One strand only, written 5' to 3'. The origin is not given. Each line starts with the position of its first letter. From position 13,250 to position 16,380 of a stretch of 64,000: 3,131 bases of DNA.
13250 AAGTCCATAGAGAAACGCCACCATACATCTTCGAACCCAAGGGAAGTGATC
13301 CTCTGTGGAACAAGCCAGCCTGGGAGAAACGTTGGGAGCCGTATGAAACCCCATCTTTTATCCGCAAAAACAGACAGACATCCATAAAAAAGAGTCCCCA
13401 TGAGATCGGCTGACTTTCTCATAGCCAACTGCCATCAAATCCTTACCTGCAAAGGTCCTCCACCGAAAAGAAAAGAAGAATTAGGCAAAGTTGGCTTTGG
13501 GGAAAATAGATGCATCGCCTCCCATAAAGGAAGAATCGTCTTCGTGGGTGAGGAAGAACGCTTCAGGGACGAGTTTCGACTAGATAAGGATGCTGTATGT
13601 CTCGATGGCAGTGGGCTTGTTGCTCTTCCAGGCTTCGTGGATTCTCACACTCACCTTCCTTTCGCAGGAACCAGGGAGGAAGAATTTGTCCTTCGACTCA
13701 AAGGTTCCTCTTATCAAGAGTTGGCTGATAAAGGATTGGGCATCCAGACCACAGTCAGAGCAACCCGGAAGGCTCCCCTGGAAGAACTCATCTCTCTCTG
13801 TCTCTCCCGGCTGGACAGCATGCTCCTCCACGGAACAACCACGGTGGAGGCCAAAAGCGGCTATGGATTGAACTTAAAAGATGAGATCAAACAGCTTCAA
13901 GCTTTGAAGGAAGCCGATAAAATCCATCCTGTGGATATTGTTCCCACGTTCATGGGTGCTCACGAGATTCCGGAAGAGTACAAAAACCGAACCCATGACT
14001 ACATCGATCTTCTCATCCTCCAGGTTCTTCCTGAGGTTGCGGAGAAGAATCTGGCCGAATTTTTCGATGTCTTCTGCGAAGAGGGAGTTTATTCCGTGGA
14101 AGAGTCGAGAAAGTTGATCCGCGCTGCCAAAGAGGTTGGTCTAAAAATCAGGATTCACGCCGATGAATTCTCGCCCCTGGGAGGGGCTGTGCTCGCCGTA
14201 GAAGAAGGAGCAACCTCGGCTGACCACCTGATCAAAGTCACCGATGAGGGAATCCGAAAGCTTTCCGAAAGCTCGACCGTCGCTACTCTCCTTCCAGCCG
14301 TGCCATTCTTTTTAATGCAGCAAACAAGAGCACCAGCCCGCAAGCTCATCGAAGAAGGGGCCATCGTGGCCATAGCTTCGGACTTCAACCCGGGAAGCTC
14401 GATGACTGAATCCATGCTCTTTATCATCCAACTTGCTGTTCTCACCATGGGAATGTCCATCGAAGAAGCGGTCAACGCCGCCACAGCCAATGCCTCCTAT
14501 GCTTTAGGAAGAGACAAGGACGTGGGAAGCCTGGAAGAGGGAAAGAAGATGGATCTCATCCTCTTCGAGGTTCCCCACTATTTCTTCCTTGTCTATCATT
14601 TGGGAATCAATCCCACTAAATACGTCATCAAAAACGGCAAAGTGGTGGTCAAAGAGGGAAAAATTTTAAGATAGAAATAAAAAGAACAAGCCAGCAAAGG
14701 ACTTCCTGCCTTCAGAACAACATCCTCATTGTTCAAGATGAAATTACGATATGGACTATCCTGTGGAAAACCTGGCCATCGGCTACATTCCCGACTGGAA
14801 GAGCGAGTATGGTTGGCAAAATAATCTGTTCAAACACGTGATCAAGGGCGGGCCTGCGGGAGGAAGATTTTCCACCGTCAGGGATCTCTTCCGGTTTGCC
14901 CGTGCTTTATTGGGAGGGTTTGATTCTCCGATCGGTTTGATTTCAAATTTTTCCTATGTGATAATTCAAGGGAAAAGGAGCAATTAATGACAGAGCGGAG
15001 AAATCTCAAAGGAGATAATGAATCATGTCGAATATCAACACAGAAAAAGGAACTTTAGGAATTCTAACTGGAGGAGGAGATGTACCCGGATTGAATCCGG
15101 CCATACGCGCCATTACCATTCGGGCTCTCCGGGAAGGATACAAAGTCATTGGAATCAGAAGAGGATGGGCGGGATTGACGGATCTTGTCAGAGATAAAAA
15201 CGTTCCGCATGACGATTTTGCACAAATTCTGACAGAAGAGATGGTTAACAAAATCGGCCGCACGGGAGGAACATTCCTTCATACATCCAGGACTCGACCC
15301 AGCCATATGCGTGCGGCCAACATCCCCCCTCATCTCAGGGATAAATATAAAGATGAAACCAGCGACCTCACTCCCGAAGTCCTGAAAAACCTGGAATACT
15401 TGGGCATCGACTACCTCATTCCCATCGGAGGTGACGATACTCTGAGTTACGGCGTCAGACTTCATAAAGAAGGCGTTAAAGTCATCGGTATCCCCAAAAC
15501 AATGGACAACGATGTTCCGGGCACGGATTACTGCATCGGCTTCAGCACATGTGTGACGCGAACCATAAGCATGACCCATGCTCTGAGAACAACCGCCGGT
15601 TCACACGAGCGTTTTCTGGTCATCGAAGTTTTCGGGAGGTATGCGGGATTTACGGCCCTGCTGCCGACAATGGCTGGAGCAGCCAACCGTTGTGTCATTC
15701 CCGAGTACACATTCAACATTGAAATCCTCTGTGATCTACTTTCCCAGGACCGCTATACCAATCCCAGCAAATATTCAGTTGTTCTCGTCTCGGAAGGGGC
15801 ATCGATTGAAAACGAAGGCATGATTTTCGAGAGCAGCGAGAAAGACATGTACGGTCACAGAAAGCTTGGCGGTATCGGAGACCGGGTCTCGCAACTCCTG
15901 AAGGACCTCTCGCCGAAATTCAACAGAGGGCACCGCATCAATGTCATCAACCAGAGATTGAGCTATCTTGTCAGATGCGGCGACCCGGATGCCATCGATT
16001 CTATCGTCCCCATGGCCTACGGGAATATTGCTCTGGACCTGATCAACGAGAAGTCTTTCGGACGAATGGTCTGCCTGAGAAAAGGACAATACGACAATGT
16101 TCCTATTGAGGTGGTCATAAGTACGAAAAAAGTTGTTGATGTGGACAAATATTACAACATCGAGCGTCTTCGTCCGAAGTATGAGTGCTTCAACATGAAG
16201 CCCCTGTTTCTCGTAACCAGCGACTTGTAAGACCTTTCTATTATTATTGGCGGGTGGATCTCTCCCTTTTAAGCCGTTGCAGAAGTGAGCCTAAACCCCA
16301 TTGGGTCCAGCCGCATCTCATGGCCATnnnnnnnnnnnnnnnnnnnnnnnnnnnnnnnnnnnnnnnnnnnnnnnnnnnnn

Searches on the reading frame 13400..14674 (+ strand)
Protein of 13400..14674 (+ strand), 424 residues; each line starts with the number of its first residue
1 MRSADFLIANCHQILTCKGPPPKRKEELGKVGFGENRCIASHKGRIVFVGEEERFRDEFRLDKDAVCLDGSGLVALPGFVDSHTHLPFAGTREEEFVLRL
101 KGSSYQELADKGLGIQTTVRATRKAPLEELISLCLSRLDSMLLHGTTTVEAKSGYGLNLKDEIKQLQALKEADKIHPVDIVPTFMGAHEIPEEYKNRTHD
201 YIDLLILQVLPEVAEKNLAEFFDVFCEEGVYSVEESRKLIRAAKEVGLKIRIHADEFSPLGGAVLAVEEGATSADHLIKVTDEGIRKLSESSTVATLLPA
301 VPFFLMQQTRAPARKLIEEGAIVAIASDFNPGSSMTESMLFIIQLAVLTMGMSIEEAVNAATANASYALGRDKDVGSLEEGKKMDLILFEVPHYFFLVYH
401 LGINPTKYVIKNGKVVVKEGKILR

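Call 6: search_protein_families(library=pfam, proteins=[window:13400-14674:+], max_evalue=0.01)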
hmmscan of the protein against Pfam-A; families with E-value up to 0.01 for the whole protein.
window:13400-14674:+ (424 aa): 2 families
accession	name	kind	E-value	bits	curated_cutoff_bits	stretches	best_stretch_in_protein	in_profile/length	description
PF01979.26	Amidohydro_1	-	5.1e-25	88.9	25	1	75-416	2-345/345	Amidohydrolase family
PF07969.17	Amidohydro_3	-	5.9e-18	66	29.7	2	124-417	151-472/472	Amidohydrolase family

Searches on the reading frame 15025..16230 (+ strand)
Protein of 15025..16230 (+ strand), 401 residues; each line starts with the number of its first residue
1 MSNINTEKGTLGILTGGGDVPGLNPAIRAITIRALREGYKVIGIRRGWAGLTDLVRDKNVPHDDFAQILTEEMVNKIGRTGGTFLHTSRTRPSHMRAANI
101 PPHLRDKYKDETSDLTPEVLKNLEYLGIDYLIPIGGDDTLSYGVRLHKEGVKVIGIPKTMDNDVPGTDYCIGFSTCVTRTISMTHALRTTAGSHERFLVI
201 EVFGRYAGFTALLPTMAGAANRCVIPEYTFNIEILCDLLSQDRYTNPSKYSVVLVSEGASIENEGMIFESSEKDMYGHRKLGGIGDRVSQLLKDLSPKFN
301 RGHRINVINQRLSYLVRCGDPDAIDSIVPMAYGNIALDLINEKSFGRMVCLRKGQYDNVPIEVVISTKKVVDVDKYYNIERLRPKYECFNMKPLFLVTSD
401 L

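Call 6: search_protein_families(library=pfam, proteins=[window:15025-16230:+], max_evalue=0.01)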
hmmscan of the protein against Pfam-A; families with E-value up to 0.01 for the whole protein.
window:15025-16230:+ (401 aa): 1 family
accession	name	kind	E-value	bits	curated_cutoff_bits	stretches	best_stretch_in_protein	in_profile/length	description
PF00365.25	PFK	-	3.7e-68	230.3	30.9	1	11-339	2-276/277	Phosphofructokinase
